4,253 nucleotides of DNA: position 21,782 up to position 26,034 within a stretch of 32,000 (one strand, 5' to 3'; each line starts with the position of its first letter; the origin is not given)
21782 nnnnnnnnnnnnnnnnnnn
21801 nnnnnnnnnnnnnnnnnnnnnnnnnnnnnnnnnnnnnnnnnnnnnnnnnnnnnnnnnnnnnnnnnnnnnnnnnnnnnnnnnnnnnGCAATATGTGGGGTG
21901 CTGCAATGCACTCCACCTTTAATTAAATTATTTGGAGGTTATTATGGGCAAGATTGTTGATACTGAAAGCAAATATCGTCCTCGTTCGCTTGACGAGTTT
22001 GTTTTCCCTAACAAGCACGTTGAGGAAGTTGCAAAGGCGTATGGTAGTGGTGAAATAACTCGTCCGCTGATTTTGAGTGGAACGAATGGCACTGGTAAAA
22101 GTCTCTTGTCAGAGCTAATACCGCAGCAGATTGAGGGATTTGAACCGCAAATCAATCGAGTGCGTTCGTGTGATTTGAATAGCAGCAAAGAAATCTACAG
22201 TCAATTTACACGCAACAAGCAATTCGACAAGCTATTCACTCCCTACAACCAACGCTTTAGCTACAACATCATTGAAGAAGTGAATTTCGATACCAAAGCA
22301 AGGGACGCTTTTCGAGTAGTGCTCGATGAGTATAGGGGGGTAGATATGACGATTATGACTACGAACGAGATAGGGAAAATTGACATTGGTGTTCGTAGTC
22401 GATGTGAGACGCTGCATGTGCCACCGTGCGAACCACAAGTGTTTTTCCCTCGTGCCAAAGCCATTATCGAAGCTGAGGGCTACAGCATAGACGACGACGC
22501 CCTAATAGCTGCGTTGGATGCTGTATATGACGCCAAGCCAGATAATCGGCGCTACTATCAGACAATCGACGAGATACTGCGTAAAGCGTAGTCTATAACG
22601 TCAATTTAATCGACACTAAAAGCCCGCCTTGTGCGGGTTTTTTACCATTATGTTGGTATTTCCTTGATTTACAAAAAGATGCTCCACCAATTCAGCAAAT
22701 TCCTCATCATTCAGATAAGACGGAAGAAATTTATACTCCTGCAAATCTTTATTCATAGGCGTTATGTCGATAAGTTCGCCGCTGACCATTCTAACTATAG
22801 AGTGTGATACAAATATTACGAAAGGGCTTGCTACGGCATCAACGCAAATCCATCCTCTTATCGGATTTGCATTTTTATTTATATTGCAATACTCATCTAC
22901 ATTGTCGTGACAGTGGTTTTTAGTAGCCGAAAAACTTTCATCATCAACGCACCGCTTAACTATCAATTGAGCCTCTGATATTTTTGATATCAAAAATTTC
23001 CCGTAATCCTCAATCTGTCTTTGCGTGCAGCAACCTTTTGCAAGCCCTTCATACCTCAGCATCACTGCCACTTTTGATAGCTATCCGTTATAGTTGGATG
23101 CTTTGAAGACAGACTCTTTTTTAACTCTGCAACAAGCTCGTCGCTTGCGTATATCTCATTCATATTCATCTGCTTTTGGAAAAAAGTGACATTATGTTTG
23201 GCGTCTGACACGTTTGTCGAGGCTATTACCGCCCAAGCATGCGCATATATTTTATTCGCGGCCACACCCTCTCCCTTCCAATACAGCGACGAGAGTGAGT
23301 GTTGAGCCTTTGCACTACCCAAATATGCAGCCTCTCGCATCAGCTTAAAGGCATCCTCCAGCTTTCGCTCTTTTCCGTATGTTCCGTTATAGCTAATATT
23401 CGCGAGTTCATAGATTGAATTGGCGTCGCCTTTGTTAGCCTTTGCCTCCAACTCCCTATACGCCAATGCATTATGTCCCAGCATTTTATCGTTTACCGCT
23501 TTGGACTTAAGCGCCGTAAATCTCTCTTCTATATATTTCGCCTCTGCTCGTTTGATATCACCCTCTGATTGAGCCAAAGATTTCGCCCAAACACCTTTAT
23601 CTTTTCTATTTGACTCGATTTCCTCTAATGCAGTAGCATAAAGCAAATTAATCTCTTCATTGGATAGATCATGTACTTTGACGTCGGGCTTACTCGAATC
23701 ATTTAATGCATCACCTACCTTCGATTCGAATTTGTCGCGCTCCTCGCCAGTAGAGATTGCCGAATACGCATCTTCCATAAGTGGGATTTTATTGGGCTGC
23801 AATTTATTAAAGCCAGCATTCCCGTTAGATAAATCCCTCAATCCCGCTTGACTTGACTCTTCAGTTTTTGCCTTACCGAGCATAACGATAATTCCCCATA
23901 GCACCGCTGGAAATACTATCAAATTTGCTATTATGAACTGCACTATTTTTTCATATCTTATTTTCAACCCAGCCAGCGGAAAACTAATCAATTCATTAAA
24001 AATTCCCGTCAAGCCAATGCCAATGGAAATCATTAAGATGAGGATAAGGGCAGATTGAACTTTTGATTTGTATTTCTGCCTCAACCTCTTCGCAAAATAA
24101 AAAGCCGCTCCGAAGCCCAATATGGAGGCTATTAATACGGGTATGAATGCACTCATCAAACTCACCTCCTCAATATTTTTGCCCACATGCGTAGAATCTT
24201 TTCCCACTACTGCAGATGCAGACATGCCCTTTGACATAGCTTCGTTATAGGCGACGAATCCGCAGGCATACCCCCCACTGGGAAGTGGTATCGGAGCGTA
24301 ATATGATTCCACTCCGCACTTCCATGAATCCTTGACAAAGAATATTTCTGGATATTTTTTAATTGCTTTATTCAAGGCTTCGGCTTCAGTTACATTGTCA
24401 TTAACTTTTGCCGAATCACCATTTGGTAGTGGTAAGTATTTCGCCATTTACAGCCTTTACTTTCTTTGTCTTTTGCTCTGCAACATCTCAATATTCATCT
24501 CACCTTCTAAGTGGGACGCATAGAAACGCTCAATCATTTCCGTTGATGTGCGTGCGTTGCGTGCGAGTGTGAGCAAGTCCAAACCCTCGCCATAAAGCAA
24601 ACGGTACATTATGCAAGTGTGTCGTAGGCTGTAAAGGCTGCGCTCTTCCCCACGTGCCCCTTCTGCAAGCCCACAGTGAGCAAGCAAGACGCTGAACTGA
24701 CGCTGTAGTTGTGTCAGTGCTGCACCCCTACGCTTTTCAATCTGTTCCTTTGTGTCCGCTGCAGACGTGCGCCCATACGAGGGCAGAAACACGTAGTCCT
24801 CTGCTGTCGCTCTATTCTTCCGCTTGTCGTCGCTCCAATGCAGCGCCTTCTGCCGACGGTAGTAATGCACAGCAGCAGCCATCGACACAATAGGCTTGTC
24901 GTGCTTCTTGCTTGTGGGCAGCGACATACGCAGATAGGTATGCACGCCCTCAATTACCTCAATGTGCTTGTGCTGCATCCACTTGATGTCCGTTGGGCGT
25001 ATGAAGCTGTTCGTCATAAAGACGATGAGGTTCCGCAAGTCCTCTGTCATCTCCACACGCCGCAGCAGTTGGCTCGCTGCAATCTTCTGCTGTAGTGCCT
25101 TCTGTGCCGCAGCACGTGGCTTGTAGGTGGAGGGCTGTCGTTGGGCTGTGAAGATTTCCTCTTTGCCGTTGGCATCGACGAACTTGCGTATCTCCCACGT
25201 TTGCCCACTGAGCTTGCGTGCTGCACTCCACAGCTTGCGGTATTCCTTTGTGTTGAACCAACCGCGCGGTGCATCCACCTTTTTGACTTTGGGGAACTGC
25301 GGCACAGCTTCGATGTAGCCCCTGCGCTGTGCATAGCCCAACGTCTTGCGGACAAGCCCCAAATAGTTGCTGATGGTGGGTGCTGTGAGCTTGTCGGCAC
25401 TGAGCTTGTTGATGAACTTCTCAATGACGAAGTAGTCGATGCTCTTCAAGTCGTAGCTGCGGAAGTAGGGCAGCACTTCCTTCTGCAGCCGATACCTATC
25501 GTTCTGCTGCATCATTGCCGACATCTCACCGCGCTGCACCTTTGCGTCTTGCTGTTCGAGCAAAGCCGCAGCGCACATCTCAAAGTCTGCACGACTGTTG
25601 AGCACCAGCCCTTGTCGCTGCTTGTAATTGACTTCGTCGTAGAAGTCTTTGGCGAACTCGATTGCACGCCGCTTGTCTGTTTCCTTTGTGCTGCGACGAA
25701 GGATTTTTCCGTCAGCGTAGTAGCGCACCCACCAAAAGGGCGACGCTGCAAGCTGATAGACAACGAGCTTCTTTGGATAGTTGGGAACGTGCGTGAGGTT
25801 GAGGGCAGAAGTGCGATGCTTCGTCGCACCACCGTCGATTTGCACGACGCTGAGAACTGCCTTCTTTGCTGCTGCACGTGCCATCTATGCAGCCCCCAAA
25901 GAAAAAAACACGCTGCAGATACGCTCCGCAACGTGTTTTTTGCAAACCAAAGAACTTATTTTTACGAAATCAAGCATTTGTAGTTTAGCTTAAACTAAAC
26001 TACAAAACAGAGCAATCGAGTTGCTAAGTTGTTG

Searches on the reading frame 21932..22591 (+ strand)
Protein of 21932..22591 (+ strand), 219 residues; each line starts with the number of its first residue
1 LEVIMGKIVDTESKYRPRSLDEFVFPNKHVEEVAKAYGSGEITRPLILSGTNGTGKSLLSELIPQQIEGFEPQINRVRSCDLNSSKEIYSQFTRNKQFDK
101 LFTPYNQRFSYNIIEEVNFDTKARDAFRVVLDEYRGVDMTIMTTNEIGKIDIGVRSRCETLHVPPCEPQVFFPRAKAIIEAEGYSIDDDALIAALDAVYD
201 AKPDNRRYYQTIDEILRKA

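Call 10: search_protein_families(library=pfam, proteins=[window:21932-22591:+], max_evalue=0.01)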
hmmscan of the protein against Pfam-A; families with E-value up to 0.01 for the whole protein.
window:21932-22591:+ (219 aa): 2 families
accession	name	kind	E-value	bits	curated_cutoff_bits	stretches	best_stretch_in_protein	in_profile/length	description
PF00004.35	AAA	-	0.00022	22.1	21.2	1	46-160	1-125/131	ATPase family associated with various cellular activities (AAA)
PF13173.12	AAA_14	-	0.0037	17.7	27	0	44-146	3-100/129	AAA domain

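Call 11: search_protein_families(library=phrogs, proteins=[window:21932-22591:+], max_evalue=0.01)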
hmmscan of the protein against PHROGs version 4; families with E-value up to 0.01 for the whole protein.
window:21932-22591:+ (219 aa): 4 families
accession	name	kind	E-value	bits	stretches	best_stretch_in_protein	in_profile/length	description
phrog_168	-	DNA, RNA and nucleotide metabolism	1.6e-18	68.5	1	12-213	12-208/314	clamp loader of DNA polymerase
phrog_5846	-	DNA, RNA and nucleotide metabolism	2.3e-11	44.6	1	13-215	8-202/380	clamp loader of DNA polymerase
phrog_11838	-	DNA, RNA and nucleotide metabolism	0.00058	20.1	1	12-193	8-186/420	clamp loader of DNA polymerase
phrog_2376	-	other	0.0013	19.1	1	28-67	59-98/363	ATPase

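Call 36: search_protein_families(library=ncbifam, proteins=[window:21932-22591:+], max_evalue=0.01)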
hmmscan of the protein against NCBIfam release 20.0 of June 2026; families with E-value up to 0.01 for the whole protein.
window:21932-22591:+ (219 aa): 34 families (the best 25 are shown)
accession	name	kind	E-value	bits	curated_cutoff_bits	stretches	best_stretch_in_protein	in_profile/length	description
NF001679.0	PRK00440.1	equivalog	3.7e-13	49.3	303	1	14-195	11-191/322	replication factor C small subunit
NF011525.0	PRK14964.1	equivalog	2.2e-10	39.9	554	1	101-191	109-200/493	DNA polymerase III subunits gamma and tau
TIGR02397.1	dnaX_nterm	equivalog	4.6e-10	39.3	250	2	102-191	111-201/355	DNA polymerase III subunit gamma/tau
NF006585.0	PRK09111.1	equivalog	1.8e-09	36.8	604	1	102-192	142-233/616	DNA polymerase III subunit gamma/tau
NF011514.0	PRK14953.1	equivalog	6.7e-09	35.2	536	1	102-193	113-205/488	DNA polymerase III subunits gamma and tau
NF009067.0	PRK12402.1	equivalog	2.3e-08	33.4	317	1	119-192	137-210/340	replication factor C small subunit 2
NF011522.0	PRK14961.1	equivalog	4.8e-07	29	562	1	102-192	113-204/363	DNA polymerase III subunits gamma and tau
NF011523.0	PRK14962.1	equivalog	8.7e-07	28.1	576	1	14-191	7-201/474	DNA polymerase III subunits gamma and tau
NF004962.0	PRK06305.1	equivalog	1.9e-06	27.3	559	1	101-193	114-207/465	DNA polymerase III subunits gamma and tau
NF003233.0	PRK04195.2-3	equivalog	2.3e-06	26.7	471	1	13-191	5-183/504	replication factor C large subunit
NF011516.0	PRK14955.1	equivalog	4.8e-06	25.6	560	1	102-191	121-211/397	DNA polymerase III subunits gamma and tau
NF011526.0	PRK14965.1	equivalog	6.5e-06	25.2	670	1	102-191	113-203/578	DNA polymerase III subunits gamma and tau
NF011515.0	PRK14954.1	equivalog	9e-06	24.6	1117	1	102-192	121-212/620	DNA polymerase III subunits gamma and tau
NF003230.0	PRK04195.1-6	equivalog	1e-05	24.4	441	1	13-64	6-60/494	replication factor C large subunit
NF004046.1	PRK05563.1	equivalog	2e-05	23.7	400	1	102-191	112-202/567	DNA polymerase III subunit gamma/tau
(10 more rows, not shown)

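Call 54: search_solved_structures(query=window:21932-22591:+, max_evalue=0.01)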
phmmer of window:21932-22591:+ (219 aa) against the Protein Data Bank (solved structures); distinct sequences matched with E-value up to 0.01: 36.
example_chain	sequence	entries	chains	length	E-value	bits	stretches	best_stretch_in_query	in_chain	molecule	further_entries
2chg_A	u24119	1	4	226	2.7e-09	40.4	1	13-194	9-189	REPLICATION FACTOR C SMALL SUBUNIT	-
2chq_A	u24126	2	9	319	6.7e-09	39.1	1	13-194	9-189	REPLICATION FACTOR C SMALL SUBUNIT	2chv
6vvo_C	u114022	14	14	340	3.9e-08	36.6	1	13-194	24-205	Replication factor C subunit 5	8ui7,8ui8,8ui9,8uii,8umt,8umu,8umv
9uiq_C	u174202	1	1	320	3.9e-08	36.6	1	13-194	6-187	Replication factor C subunit 5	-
7z6h_G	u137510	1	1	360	4.5e-08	36.4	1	13-194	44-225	Replication factor C subunit 5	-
7z6h_D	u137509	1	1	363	2.7e-07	33.9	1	9-192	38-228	Replication factor C subunit 4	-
8ui7_D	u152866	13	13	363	2.7e-07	33.9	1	9-192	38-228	Replication factor C subunit 4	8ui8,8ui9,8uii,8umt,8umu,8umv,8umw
8tw7_2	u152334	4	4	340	2.8e-07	33.8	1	13-197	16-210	Replication factor C subunit 2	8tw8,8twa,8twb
7sgz_D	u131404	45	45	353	3.2e-07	33.6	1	13-197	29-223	Replication factor C subunit 2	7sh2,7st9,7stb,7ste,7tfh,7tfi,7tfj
9uiq_D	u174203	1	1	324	4e-07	33.3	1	13-192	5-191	Replication factor C subunit 4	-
6vvo_D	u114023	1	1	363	4.1e-07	33.2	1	9-192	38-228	Replication factor C subunit 4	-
1iqp_A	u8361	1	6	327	8.5e-07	32.2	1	13-208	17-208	RFCS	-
1sxj_D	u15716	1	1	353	1.2e-06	31.8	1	13-197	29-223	Activator 1 41 kDa subunit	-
8tw7_3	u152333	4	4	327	1.4e-06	31.5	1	13-184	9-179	Replication factor C subunit 3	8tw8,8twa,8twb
8fs3_C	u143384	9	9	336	1.5e-06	31.4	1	13-184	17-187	Replication factor C subunit 3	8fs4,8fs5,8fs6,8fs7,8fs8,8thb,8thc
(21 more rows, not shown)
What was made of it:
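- An AAA+ gene lies next to p275 (calls 36, 54).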

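Call 67: search_protein_families(library=padloc, proteins=[window:21932-22591:+], max_evalue=0.01)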
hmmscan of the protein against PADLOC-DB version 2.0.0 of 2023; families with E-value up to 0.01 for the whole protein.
window:21932-22591:+ (219 aa): 0 families

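Call 97: search_dna_similar(query=window:21932-22591:+, collection=phages, mode=protein, max_evalue=0.001, max_rows=15)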
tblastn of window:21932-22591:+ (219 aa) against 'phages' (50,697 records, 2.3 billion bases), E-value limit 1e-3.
Records with a match: 89; places in all: 89; records where one place covers at least 80% of the query: 21.
Best place of each record, by identity: <60% 89.
By first word of the organism name: Vibrio 12; Enterobacter 12; Pseudomonas 11; Cronobacter 10; Klebsiella 7; Serratia 5; Salmonella 4; Agrobacterium 4; Escherichia 4; Citrobacter 4; and 12 more.
By host as written in the record: - 8; Pseudomonas aeruginosa PAO1 5; Enterobacter cloacae 5; Cronobacter sakazakii ATCC BAA894 5; Agrobacterium tumefaciens C58 4; Klebsiella pneumoniae 4; Pseudomonas aeruginosa 3; Serratia marcescens 3; and 37 more.
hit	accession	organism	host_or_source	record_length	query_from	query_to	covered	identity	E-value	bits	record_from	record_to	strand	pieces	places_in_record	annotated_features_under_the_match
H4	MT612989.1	Vibrio phage vB_ValM_R11Z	Vibrio alginolyticus NBRC 15630 = ATCC ...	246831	12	219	95%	24.7%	1e-3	45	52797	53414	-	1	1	clamp loader small subunit/DNA polymerase accessory protein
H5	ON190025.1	Vibrio phage PVA23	Vibrio sp.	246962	12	219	95%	24.7%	1e-3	45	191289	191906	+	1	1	DNA polymerase accessory protein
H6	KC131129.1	Vibrio phage VH7D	Vibrio harveyi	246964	12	219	95%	24.7%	1e-3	45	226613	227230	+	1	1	DNA polymerase accessory protein 44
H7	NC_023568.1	Vibrio phage VH7D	Vibrio harveyi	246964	12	219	95%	24.7%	1e-3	45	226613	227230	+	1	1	clamp loader of DNA polymerase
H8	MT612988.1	Vibrio phage vB_ValM_R10Z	Vibrio alginolyticus NBRC 15630 = ATCC ...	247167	12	219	95%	24.7%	1e-3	45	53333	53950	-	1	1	DNA polymerase accessory protein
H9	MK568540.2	Vibrio phage Va3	Vibrio alginolyticus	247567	12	219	95%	24.7%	1e-3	45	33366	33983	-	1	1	DNA polymerase accessory protein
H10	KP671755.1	Vibrio phage ValKK3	Vibrio alginolyticus ATCC 17749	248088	12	219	95%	24.7%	1e-3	45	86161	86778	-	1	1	DNA polymerase accessory protein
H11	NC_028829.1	Vibrio phage ValKK3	Vibrio alginolyticus ATCC 17749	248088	12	219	95%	24.7%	1e-3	45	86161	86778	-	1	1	clamp loader of DNA polymerase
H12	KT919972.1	Vibrio phage phi-Grn1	Vibrio alginolyticus V1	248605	12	219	95%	24.7%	1e-3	45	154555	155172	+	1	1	replication factor C small subunit / DNA polymerase clamp loader ...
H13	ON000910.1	Vibrio phage XZ1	Vibrio alginolyticus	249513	12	219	95%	24.7%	1e-3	45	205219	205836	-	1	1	hypothetical protein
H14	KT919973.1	Vibrio phage phi-ST2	Vibrio alginolyticus V1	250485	12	219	95%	24.7%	1e-3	45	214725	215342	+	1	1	replication factor C small subunit / DNA polymerase clamp loader ...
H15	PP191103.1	Salmonella phage PHA46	Salmonella enterica subsp. enterica ...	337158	2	183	83%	27.8%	7e-4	46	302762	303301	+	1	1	clamp loader of polymerase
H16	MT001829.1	Salmonella phage SE_PL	Salmonella enterica subsp. enterica ...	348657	2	183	83%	27.8%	7e-4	46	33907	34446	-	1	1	clamp loader subunit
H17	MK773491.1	Salmonella phage 7t3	Salmonella enterica subsp. enterica ...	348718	2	183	83%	27.8%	7e-4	46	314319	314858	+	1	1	clamp loader subunit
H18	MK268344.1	Salmonella phage Munch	Salmonella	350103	2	183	83%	27.8%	7e-4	46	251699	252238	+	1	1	clamp loader | ribosome_binding_site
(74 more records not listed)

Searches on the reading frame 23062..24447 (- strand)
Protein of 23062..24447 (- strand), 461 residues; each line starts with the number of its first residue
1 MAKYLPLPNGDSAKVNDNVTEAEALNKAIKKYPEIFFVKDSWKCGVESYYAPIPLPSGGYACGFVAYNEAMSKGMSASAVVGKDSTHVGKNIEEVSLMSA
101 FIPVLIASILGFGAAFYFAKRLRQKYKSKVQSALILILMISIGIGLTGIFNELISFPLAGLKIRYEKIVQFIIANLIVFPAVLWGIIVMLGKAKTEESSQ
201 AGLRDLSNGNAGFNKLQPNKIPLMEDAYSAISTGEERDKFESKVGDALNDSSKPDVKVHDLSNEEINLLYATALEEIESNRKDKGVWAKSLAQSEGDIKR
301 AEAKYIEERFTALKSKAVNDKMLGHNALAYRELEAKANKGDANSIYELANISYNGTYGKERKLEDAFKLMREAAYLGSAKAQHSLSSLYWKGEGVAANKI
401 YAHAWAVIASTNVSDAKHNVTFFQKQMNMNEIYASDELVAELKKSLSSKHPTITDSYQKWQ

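Call 36: search_protein_families(library=ncbifam, proteins=[window:23062-24447:-], max_evalue=0.01)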
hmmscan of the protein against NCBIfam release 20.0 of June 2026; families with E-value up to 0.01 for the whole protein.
window:23062-24447:- (461 aa): 2 families
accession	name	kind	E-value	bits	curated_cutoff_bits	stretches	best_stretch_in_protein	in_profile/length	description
NF038194.1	AlgK_TPR_lipo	equivalog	0.0002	20.1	700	1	326-444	317-435/448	alginate biosynthesis TPR repeat lipoprotein AlgK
NF033786.1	phenyl_MerG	equivalog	0.00038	20.5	350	1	336-447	95-215/217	phenylmercury resistance protein MerG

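Call 67: search_protein_families(library=padloc, proteins=[window:23062-24447:-], max_evalue=0.01)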
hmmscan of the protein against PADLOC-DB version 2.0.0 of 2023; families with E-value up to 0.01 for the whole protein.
window:23062-24447:- (461 aa): 0 families

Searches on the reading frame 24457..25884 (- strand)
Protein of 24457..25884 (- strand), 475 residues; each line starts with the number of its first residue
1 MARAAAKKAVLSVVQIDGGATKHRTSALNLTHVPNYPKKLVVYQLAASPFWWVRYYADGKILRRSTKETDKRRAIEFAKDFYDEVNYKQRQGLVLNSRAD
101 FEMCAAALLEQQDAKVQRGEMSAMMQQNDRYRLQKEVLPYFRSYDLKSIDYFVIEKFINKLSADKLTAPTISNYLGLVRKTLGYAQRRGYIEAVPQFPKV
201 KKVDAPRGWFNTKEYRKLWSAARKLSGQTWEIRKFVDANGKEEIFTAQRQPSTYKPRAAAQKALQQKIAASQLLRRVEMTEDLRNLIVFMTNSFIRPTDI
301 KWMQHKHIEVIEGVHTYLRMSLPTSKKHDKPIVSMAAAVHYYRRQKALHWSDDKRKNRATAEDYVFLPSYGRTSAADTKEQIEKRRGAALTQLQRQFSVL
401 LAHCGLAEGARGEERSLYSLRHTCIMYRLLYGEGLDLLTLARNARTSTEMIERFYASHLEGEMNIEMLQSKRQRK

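Call 10: search_protein_families(library=pfam, proteins=[window:24457-25884:-], max_evalue=0.01)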
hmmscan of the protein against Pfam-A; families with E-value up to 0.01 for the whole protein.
window:24457-25884:- (475 aa): 2 families
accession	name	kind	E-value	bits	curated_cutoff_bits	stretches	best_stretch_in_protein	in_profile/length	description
PF13102.12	Phage_int_SAM_5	-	9.9e-05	23.1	22.3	1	129-195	20-92/98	Phage integrase SAM-like domain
PF14659.12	Phage_int_SAM_3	-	0.00071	20.2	22.6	1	128-161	24-57/58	Phage integrase, N-terminal SAM-like domain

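Call 11: search_protein_families(library=phrogs, proteins=[window:24457-25884:-], max_evalue=0.01)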
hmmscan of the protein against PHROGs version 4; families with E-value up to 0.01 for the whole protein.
window:24457-25884:- (475 aa): 1 family
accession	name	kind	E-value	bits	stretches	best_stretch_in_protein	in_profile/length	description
phrog_1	-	integration and excision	3.8e-15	57.2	2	48-226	121-285/611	integrase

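Call 36: search_protein_families(library=ncbifam, proteins=[window:24457-25884:-], max_evalue=0.01)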
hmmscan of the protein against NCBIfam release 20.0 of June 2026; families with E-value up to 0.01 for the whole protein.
window:24457-25884:- (475 aa): 0 families
